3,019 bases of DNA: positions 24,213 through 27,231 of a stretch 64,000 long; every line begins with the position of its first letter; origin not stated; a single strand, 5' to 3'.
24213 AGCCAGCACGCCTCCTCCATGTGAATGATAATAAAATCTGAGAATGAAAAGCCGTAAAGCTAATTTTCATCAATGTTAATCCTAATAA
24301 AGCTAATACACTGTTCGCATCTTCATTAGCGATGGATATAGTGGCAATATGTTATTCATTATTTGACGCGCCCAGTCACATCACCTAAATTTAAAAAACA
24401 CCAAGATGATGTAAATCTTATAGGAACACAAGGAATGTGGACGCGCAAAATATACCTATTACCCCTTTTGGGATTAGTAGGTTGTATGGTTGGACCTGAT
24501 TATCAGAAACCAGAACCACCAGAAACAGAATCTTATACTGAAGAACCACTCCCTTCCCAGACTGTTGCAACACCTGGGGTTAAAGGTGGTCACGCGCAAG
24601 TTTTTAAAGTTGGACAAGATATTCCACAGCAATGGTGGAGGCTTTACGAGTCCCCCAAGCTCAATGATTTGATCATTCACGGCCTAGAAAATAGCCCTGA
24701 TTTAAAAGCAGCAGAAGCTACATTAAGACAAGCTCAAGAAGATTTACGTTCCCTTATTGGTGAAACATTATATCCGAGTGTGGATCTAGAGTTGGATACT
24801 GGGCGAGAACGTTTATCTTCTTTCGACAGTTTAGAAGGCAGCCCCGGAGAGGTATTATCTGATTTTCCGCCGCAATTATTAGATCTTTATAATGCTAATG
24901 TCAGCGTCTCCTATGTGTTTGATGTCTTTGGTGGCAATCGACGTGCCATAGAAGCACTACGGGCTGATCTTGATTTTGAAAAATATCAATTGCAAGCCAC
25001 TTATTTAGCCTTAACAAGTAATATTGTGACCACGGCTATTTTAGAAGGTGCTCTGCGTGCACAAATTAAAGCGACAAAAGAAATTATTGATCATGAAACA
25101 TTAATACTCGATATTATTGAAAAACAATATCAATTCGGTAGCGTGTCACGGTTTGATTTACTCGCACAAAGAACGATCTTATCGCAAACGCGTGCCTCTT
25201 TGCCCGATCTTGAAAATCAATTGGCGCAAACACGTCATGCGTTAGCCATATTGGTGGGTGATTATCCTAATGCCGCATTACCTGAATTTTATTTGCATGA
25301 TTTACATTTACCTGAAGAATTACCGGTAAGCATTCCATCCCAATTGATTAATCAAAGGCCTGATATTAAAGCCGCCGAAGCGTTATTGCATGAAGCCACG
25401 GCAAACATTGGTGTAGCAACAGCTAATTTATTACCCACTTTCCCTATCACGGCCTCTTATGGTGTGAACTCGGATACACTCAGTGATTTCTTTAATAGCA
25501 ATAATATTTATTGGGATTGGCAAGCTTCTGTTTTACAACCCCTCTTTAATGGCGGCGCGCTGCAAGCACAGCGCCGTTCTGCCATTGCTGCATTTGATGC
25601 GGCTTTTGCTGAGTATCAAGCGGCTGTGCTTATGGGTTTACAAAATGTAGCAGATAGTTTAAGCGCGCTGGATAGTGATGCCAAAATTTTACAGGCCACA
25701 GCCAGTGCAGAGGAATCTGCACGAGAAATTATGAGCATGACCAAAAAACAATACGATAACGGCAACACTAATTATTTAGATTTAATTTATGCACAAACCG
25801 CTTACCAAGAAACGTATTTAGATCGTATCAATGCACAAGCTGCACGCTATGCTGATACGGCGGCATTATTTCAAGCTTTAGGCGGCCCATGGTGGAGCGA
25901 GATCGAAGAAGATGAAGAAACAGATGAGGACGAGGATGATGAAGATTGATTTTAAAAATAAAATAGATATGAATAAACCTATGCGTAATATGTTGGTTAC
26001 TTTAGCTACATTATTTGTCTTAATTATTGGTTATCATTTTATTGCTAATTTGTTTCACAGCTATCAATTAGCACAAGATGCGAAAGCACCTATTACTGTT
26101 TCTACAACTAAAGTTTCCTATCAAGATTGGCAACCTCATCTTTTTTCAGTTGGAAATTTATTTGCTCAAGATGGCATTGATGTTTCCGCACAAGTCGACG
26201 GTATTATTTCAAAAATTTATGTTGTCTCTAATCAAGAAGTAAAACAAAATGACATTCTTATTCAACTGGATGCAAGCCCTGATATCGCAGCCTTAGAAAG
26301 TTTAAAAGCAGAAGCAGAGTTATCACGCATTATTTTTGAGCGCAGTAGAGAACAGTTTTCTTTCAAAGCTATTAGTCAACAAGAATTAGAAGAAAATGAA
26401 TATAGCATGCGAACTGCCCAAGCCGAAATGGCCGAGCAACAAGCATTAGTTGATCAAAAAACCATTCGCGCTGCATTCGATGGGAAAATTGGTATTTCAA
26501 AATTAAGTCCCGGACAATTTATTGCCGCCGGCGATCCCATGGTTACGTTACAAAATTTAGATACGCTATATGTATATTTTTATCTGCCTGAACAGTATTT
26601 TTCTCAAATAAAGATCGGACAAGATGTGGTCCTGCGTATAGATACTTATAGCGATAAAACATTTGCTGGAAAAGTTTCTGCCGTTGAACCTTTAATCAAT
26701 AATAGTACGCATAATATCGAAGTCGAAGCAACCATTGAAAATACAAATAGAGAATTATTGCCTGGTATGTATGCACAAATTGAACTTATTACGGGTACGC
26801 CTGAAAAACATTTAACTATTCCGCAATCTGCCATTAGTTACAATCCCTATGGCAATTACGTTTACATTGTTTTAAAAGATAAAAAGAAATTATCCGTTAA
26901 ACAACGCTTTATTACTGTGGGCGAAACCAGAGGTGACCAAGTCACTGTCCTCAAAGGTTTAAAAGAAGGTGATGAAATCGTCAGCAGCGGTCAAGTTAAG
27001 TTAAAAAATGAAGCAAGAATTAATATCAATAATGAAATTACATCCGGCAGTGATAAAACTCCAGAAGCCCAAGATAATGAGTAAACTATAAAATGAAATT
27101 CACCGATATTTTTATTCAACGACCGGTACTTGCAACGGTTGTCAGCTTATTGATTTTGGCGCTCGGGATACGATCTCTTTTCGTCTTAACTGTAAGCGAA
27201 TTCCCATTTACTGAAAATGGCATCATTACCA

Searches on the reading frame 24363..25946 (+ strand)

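Call 57: search_protein_families(library=pfam, proteins=[window:24363-25946:+], max_evalue=0.00001)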
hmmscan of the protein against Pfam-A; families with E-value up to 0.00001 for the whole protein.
window:24363-25946:+ (528 aa): 1 family
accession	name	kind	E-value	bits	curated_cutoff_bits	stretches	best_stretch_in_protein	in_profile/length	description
PF02321.23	OEP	-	1.4e-47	162.3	22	2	326-507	6-187/187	Outer membrane efflux protein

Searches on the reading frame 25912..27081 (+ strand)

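Call 57: search_protein_families(library=pfam, proteins=[window:25912-27081:+], max_evalue=0.00001)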
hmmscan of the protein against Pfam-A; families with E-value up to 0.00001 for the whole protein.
window:25912-27081:+ (390 aa): 3 families
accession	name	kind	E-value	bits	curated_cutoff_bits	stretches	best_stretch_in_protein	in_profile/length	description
PF16576.10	HlyD_D23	-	1e-28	100.5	30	1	89-288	20-214/214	Barrel-sandwich domain of CusB or HlyD membrane-fusion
PF13437.12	HlyD_3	-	1.2e-20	74.7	22.2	1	184-285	1-106/106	HlyD family secretion protein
PF13533.13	Biotin_lipoyl_2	-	7.1e-06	26.2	29.8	1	91-120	3-32/32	Biotin-lipoyl like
